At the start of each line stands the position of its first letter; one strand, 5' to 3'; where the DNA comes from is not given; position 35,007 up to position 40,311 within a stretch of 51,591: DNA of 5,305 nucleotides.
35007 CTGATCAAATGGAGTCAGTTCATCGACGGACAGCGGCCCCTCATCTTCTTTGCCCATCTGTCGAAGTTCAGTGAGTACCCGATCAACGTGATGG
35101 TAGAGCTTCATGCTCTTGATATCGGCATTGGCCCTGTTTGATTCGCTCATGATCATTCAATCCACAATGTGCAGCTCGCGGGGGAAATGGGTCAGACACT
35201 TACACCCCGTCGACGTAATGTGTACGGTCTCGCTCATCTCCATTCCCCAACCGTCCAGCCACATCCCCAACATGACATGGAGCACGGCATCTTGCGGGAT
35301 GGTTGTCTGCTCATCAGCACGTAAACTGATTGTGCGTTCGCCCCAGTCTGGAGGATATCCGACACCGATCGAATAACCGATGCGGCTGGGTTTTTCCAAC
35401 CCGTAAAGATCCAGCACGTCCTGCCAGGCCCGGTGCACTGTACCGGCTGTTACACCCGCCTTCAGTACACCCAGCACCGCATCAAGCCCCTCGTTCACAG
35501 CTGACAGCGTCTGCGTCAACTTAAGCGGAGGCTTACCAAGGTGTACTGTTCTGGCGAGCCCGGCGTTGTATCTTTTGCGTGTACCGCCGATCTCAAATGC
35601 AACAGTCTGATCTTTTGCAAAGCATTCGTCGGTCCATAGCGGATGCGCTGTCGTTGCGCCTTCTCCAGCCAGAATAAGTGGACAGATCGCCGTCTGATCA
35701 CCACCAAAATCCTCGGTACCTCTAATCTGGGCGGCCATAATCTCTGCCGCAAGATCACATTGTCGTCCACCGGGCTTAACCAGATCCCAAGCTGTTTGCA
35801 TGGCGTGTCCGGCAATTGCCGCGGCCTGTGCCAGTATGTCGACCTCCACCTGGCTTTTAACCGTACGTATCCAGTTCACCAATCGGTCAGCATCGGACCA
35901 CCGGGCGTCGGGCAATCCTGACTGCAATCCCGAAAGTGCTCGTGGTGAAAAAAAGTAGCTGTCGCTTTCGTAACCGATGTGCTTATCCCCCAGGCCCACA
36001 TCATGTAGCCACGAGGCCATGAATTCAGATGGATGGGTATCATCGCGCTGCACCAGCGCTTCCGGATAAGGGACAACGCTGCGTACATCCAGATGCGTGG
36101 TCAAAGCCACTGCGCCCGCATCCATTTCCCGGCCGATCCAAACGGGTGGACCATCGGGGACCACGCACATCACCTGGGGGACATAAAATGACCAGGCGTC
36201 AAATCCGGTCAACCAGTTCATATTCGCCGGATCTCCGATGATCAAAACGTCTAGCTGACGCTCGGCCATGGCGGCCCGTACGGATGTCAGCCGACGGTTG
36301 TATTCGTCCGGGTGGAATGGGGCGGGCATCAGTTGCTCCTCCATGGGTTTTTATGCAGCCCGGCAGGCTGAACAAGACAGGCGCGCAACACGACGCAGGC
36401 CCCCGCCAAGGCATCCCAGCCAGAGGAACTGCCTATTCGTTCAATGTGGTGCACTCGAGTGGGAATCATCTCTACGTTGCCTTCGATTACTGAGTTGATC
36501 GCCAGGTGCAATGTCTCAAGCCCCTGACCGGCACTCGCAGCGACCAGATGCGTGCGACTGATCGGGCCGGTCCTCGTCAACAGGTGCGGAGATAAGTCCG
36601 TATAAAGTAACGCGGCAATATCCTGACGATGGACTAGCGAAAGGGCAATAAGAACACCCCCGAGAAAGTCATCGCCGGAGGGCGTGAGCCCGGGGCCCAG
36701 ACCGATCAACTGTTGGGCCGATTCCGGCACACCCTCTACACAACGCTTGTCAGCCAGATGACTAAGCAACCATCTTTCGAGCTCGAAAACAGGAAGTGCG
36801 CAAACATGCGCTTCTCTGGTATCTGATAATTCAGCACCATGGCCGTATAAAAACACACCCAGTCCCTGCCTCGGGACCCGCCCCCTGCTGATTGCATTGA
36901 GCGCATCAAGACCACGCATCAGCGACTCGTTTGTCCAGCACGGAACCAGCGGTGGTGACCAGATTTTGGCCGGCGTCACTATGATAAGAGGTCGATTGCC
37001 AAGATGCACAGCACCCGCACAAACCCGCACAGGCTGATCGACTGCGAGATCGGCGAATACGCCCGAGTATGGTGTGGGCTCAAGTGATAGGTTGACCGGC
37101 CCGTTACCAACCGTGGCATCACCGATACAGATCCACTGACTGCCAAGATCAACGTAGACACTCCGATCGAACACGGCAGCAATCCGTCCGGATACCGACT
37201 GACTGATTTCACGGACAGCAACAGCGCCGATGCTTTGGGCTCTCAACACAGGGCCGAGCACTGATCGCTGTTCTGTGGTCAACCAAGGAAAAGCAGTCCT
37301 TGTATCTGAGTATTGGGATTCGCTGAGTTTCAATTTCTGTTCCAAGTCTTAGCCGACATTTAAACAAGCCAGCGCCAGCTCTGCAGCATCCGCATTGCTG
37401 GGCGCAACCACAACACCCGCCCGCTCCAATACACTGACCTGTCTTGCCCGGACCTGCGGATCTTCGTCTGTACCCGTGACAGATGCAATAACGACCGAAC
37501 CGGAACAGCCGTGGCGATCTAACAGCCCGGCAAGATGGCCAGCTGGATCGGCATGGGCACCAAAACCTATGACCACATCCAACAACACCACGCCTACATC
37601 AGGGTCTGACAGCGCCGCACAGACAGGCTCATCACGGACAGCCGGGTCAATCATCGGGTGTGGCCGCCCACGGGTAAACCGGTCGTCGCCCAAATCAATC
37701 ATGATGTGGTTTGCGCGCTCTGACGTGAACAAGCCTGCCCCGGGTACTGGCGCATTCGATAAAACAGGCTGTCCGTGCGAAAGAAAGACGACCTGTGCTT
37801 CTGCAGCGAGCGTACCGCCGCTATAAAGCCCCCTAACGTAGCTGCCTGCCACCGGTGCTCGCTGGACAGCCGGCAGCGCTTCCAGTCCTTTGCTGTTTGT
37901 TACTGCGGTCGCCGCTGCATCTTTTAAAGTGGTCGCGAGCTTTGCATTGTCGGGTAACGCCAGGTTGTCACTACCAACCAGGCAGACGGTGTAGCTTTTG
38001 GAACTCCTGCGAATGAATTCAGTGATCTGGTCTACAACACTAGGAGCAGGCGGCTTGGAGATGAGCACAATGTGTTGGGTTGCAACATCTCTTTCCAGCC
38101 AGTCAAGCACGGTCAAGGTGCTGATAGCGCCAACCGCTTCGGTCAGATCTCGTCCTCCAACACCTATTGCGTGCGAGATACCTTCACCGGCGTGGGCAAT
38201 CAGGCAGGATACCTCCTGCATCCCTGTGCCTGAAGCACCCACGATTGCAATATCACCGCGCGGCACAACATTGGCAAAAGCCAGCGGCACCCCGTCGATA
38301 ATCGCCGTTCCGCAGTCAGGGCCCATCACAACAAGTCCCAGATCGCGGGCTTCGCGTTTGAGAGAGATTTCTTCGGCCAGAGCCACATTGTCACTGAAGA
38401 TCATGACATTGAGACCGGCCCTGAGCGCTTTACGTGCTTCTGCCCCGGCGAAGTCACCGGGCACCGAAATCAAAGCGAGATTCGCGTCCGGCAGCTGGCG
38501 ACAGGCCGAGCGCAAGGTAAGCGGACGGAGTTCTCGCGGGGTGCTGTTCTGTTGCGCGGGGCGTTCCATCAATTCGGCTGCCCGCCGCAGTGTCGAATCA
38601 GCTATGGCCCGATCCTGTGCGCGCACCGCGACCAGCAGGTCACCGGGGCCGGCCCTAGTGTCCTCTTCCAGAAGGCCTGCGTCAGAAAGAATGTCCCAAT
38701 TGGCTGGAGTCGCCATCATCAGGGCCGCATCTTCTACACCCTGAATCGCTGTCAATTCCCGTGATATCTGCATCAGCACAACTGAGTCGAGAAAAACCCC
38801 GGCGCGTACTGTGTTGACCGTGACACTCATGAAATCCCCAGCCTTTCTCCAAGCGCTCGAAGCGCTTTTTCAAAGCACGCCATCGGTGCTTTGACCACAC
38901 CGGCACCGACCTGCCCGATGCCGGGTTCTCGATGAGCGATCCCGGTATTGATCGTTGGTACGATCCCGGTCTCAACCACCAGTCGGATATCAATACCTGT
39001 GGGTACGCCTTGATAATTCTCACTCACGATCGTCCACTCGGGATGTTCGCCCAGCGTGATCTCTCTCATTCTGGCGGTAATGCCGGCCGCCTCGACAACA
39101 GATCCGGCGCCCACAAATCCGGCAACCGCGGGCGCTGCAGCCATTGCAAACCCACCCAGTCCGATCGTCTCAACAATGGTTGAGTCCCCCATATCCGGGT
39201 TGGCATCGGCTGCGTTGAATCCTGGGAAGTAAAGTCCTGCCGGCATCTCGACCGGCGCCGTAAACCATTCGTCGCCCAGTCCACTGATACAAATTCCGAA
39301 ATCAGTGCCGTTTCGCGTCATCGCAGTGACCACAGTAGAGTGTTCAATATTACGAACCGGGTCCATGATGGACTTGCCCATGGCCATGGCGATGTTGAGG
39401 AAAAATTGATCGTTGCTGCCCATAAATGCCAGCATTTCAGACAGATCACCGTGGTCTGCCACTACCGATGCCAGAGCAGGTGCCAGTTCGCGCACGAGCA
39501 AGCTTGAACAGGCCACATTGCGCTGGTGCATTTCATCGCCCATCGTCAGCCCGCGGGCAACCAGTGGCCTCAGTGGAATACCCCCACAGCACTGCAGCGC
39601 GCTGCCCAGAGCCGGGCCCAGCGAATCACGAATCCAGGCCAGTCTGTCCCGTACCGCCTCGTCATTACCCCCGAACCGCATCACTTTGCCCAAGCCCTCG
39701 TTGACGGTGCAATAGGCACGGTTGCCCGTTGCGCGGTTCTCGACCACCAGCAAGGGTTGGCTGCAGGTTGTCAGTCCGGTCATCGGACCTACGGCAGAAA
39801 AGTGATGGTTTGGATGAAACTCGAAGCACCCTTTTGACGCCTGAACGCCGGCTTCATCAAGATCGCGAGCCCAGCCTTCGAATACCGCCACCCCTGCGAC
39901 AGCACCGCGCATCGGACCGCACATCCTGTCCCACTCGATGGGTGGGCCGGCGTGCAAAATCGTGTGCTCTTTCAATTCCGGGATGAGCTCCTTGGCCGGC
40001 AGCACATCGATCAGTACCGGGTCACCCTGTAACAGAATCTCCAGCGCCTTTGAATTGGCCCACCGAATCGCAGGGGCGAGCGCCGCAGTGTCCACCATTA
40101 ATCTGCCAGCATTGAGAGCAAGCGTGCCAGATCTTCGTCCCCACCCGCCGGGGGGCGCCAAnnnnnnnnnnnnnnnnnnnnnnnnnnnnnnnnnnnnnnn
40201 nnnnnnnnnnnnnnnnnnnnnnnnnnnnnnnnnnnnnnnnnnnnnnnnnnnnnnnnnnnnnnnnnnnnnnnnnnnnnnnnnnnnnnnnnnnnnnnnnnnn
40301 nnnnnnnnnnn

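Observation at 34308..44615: Ten-gene translationally coupled operon pairing two unrelated carbamoyltransferase systems with one carbamate kinase: candidate phosphorolytic, ATP-yielding, urea-free allantoate pathway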

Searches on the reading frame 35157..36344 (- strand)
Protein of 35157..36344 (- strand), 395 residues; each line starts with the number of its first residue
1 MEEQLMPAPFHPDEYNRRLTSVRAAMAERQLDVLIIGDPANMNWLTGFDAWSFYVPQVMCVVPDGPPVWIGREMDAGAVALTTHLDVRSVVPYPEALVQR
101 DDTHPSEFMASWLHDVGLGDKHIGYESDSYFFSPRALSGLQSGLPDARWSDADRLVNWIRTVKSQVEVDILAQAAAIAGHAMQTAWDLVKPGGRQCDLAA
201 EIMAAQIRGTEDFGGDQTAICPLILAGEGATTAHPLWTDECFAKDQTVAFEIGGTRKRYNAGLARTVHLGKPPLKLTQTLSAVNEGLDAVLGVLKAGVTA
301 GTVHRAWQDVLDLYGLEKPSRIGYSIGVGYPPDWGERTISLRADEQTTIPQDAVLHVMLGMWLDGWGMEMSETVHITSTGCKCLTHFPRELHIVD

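Call 5: search_protein_families(library=pfam, proteins=[window:35157-36344:-], max_evalue=0.01)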
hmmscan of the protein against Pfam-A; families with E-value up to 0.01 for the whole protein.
window:35157-36344:- (395 aa): 2 families
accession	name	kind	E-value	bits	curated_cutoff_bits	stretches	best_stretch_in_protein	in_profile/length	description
PF00557.29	Peptidase_M24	-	2.5e-26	93.2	23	1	171-377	3-207/208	Metallopeptidase family M24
PF01321.24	Creatinase_N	-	4.8e-16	59.9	22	1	18-162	1-128/128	Creatinase/Prolidase N-terminal domain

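Call 6: search_protein_families(library=ncbifam, proteins=[window:35157-36344:-], max_evalue=0.01)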
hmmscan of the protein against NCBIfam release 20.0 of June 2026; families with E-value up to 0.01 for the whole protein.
window:35157-36344:- (395 aa): 9 families
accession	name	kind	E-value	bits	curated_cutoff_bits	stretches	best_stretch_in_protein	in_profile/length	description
TIGR02993.1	ectoine_eutD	equivalog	8.6e-120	400.4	613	1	10-393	6-389/391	ectoine hydrolase DoeA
NF038259.1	ectoine_DoeA_2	exception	3.6e-54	184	575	1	10-392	9-384/386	ectoine hydrolase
NF040821.1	dipep_PepQ_Arch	equivalog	2.9e-16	59.4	630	1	152-391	112-345/346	Xaa-Pro dipeptidase PepQ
NF011174.0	PRK14576.1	subfamily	1.1e-10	40.9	487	1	113-390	130-400/405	putative endopeptidase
NF011173.0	PRK14575.1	equivalog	1.2e-07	31.1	850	1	142-329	158-340/406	putative peptidase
NF011720.0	PRK15173.1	subfamily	1.3e-07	31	420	1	142-328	95-276/343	peptidase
NF007310.0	PRK09795.1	equivalog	5.8e-05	22.1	393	1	157-391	122-355/361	aminopeptidase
TIGR00501.1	met_pdase_II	equivalog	5.9e-05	22.8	222.65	1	173-317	10-147/295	type II methionyl aminopeptidase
NF008131.0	PRK10879.1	equivalog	0.002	17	465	1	151-269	162-276/438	Xaa-Pro aminopeptidase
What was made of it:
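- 35157..36329 (-): M24 hydrolase, a paralogue of ectoine hydrolase DoeA (390 aa). Lineage-specific addition; substrate unknown. TIGR02993 400 < 613 cutoff (call 6).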

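Call 53: search_solved_structures(query=window:35157-36329:-, max_evalue=0.00001)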
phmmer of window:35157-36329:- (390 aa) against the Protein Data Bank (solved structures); distinct sequences matched with E-value up to 0.00001: 18.
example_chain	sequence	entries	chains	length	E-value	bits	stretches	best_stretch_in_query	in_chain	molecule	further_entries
6twk_A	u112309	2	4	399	1.6e-95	323.5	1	3-388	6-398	Ectoine hydrolase DoeA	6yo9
6twj_A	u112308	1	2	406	1.7e-95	323.4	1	3-388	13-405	Ectoine hydrolase DoeA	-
5cdl_A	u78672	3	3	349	1.1e-16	63.9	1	14-385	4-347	Proline dipeptidase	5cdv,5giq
5giu_A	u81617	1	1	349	1.2e-16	63.8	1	15-385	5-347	Proline dipeptidase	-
2zsg_A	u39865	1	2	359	3e-16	62.5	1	135-389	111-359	Aminopeptidase P, putative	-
1pv9_A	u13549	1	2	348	3.2e-15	59.1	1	146-386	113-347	Xaa-Pro dipeptidase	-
1wy2_A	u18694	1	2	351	8.6e-15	57.7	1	142-386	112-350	Xaa-Pro dipeptidase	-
3q6d_A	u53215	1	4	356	8.7e-14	54.4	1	113-388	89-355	Proline dipeptidase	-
4ege_A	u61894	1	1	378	1.1e-12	50.7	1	150-389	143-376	Dipeptidase PepE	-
7k3u_A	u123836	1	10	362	6.1e-11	45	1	17-387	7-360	Aminopeptidase P family protein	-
7n02_A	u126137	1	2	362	7.9e-11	44.6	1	17-387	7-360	Aminopeptidase P family protein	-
9kw9_A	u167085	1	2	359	8.4e-11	44.5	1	107-326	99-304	Proline dipeptidase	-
6xmr_A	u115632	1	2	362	9.1e-11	44.4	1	17-387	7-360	Aminopeptidase P family protein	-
4zng_C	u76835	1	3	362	9.4e-11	44.4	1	17-387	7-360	Prolidase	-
9kwa_A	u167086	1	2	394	1.2e-10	44.1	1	108-326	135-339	Proline dipeptidase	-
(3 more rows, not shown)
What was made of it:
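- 35157..36329 (-): PDB 6TWK 323 bits (call 53).
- On Ectoine hydrolase DoeA: TIGR02993 400.4 < 613 and NF038259 184 < 575 (call 6), although the best PDB match is DoeA 6TWK at 323 bits (call 53).
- The M24 protein is a DoeA paralogue (call 53).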

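Call 66: find_homologous_proteins(query=window:35157-36329:-, max_evalue=1e-30)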
Query window:35157-36329:- (390 aa): 3252 proteins with E <= 1e-30 among 8000 candidates; the best 120 are listed.
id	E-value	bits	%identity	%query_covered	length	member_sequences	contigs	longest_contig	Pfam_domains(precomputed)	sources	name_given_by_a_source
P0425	4.6e-265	897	98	100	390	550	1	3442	PF01321.25,PF00557.30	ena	-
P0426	1.4e-219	747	81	100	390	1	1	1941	PF01321.25,PF00557.30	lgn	-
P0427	4.9e-206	702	78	99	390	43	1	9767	PF01321.25,PF00557.30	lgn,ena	-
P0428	1.9e-196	671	74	100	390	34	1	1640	PF01321.25,PF00557.30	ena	-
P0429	5.2e-173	594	66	100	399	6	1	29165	PF01321.25,PF00557.30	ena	-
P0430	9.7e-173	593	66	100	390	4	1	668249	PF01321.25,PF00557.30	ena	-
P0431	9.0e-171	586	65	100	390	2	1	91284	PF01321.25,PF00557.30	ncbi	-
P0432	2.4e-170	585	65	100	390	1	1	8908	PF01321.25,PF00557.30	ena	-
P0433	1.2e-169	583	65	100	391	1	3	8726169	PF01321.25,PF00557.30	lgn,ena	-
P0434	1.6e-169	582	65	100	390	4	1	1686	PF01321.25,PF00557.30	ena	-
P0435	1.5e-168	579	65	100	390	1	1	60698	PF01321.25,PF00557.30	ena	-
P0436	2.8e-168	578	63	100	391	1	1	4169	PF01321.25,PF00557.30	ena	-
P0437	5.4e-168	577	63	100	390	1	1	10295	PF01321.25,PF00557.30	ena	-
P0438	5.5e-168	577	62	100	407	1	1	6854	PF01321.25,PF00557.30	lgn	-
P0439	9.4e-168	576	63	100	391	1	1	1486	PF01321.25,PF00557.30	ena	-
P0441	2.3e-167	575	61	100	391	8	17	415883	PF01321.25,PF00557.30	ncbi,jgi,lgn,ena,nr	ncbi:MAG TPA: ectoine hydrolase DoeA [Oceanospirillaceae bacterium]|nr:ectoine hydrolase DoeA [Ocean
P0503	6.3e-163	560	63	100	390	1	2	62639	PF01321.25,PF00557.30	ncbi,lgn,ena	ncbi:MAG: M24 family metallopeptidase [Arenicellales bacterium WSBS_2016_MAG_OTU3]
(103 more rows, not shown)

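Call 67: find_encoding_contigs(protein=P0503, flank=6000, max_places=1)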
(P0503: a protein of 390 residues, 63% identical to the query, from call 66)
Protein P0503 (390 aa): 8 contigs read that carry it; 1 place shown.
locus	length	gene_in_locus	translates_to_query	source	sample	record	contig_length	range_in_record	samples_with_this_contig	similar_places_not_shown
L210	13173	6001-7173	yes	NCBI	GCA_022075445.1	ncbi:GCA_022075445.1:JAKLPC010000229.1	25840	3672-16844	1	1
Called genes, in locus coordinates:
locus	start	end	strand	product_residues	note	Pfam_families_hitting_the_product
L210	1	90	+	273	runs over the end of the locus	PF02146:SIR2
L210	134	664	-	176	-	PF14803:Zn_ribbon_Nudix, PF00293:NUDIX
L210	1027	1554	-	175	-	-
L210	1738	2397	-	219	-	-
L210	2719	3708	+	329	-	PF24827:AstE_AspA_cat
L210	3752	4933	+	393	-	PF01321:Creatinase_N, PF00557:Peptidase_M24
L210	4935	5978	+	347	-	PF01212:Beta_elim_lyase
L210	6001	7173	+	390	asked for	PF01321:Creatinase_N, PF00557:Peptidase_M24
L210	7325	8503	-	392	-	PF00465:Fe-ADH, PF13685:Fe-ADH_2, PF25137:ADH_Fe_C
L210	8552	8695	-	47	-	-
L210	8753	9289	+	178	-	PF00578:AhpC-TSA, PF08534:Redoxin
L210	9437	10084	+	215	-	PF02390:Methyltransf_4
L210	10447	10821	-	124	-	PF04379:DUF525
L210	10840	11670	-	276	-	PF00149:Metallophos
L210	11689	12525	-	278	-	PF04333:MlaA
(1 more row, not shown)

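Call 68: find_encoding_contigs(protein=P0441, flank=6000, max_places=2)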
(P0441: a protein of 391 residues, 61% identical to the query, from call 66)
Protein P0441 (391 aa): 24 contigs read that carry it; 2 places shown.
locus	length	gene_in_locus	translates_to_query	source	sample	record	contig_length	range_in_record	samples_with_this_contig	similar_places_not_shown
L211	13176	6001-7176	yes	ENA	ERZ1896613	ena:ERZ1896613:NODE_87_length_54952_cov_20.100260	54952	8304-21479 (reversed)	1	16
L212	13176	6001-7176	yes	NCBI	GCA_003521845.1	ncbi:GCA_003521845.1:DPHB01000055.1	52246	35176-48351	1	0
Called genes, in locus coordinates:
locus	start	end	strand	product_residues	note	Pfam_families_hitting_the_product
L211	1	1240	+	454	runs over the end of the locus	PF14793:DUF4478, PF03641:Lysine_decarbox, PF11892:PpnN_C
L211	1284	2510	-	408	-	PF02515:CoA_transf_3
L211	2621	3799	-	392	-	PF02771:Acyl-CoA_dh_N, PF02770:Acyl-CoA_dh_M, PF00441:Acyl-CoA_dh_1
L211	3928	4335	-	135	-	PF02566:OsmC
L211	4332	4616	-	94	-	PF03992:ABM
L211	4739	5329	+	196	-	PF05962:HutD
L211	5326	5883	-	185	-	PF02525:Flavodoxin_2 (weak), PF03358:FMN_red, PF12724:Flavodoxin_5 (weak)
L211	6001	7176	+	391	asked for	PF01321:Creatinase_N, PF00557:Peptidase_M24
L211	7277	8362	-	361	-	-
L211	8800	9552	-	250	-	PF00106:adh_short, PF08659:KR, PF23441:SDR (weak), PF13561:adh_short_C2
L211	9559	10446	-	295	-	PF03446:NAD_binding_2, PF03807:F420_oxidored, PF14833:NAD_binding_11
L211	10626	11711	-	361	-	PF00378:ECH_1, PF16113:ECH_2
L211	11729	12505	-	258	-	PF00378:ECH_1, PF16113:ECH_2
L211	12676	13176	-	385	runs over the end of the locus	PF02771:Acyl-CoA_dh_N, PF02770:Acyl-CoA_dh_M, PF00441:Acyl-CoA_dh_1, PF22924:ACOX_C_alpha1 (weak), PF08028:Acyl-CoA_dh_2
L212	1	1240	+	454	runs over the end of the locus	PF14793:DUF4478, PF03641:Lysine_decarbox, PF11892:PpnN_C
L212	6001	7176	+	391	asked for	PF01321:Creatinase_N, PF00557:Peptidase_M24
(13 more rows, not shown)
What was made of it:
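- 35157..36329 (-): Homologues at 61-63% identity lie in unrelated contexts (calls 67, 68).
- Its 61-63% identical homologues sit in ectoine-type (AstE/AspA-like neighbour) or unrelated contexts (calls 67, 68).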

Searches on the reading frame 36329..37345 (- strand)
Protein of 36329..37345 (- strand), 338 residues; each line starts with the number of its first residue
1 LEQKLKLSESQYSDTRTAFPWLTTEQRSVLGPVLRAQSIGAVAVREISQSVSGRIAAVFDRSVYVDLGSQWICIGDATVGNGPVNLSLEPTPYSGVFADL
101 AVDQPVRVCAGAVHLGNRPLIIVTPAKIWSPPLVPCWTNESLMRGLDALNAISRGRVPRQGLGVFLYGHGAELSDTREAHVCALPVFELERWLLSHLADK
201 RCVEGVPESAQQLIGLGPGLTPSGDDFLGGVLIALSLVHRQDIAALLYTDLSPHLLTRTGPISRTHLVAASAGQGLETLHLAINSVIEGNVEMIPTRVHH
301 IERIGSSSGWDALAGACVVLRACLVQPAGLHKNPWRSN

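Call 5: search_protein_families(library=pfam, proteins=[window:36329-37345:-], max_evalue=0.01)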
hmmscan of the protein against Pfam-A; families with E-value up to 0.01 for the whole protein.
window:36329-37345:- (338 aa): 1 family
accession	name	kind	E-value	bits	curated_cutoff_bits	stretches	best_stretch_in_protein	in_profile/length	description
PF11392.14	AllH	-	5.3e-19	69.3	25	1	213-319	1-108/109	Oxamate carbamoyltransferase subunit AllH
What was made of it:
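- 36329..37345 (-): AllH (DUF2877) subunit. PF11392 69 bits, above the 25 cutoff (call 5).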

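Call 6: search_protein_families(library=ncbifam, proteins=[window:36329-37345:-], max_evalue=0.01)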
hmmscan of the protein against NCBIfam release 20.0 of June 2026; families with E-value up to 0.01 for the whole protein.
window:36329-37345:- (338 aa): 0 families

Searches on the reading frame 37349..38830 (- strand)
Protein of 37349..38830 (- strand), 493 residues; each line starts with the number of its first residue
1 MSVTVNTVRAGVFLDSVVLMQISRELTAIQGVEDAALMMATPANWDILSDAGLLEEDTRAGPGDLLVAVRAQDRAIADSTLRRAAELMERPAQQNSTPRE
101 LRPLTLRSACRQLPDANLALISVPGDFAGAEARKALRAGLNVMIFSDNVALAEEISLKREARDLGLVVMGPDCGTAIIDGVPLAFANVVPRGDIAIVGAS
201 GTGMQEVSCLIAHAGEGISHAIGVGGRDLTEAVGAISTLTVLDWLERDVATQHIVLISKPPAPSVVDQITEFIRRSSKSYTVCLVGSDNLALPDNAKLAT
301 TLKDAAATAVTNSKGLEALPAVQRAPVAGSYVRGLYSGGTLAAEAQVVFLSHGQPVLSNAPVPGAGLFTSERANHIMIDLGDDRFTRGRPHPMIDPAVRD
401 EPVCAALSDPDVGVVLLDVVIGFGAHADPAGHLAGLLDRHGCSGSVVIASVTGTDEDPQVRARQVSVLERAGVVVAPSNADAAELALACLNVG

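Call 5: search_protein_families(library=pfam, proteins=[window:37349-38830:-], max_evalue=0.01)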
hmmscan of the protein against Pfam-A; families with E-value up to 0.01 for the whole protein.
window:37349-38830:- (493 aa): 2 families
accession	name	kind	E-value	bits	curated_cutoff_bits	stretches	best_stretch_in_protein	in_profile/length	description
PF00549.24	Ligase_CoA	-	1.5e-26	93.5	24.5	1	335-487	1-126/128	CoA-ligase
PF02629.25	CoA_binding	-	1.5e-07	32.5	22.3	1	193-276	5-87/97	CoA binding domain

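Call 6: search_protein_families(library=ncbifam, proteins=[window:37349-38830:-], max_evalue=0.01)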
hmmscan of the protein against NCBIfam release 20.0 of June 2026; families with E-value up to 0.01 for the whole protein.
window:37349-38830:- (493 aa): 4 families
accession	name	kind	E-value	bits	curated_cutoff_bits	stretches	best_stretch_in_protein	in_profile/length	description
NF004760.0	PRK06091.1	subfamily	7.5e-152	506.6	433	1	8-488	6-491/555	acyl-CoA synthetase FdrA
NF004230.0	PRK05678.1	equivalog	4.8e-14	52.3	336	1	114-259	64-209/291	succinate--CoA ligase subunit alpha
TIGR01019.1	sucCoAalpha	subfamily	8.8e-14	51.6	353.2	1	113-283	61-230/286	succinate--CoA ligase subunit alpha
TIGR02717.1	AcCoA-syn-alpha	equivalog_domain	0.00089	18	567.15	1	116-254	65-207/447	acetate--CoA ligase alpha subunit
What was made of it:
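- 37349..38830 (-): AllF (FdrA) subunit lacking its C-terminal tail, 493 aa. NF004760 507 bits, above the 433 cutoff, covering model positions 6-491 of 555 (call 6).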

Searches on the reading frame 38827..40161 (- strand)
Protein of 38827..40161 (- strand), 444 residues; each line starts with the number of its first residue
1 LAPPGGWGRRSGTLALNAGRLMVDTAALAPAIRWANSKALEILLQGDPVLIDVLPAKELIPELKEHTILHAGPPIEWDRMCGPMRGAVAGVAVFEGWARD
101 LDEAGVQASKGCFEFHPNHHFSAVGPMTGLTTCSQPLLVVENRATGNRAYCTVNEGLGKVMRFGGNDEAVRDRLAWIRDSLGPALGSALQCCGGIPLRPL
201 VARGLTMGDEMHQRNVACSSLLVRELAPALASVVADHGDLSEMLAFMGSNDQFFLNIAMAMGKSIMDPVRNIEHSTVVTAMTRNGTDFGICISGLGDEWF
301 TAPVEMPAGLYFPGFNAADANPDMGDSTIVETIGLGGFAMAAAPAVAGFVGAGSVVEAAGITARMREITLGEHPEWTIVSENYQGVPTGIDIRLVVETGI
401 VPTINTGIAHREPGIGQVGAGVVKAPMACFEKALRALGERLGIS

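Call 5: search_protein_families(library=pfam, proteins=[window:38827-40161:-], max_evalue=0.01)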
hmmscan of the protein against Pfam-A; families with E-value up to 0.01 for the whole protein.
window:38827-40161:- (444 aa): 1 family
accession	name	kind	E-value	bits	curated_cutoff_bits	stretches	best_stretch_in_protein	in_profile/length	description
PF06545.17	AllG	-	6.9e-88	294.2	27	1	114-327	2-215/215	Oxamate carbamoyltransferase subunit AllG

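Call 6: search_protein_families(library=ncbifam, proteins=[window:38827-40161:-], max_evalue=0.01)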
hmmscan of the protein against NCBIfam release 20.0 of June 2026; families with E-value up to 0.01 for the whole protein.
window:38827-40161:- (444 aa): 0 families
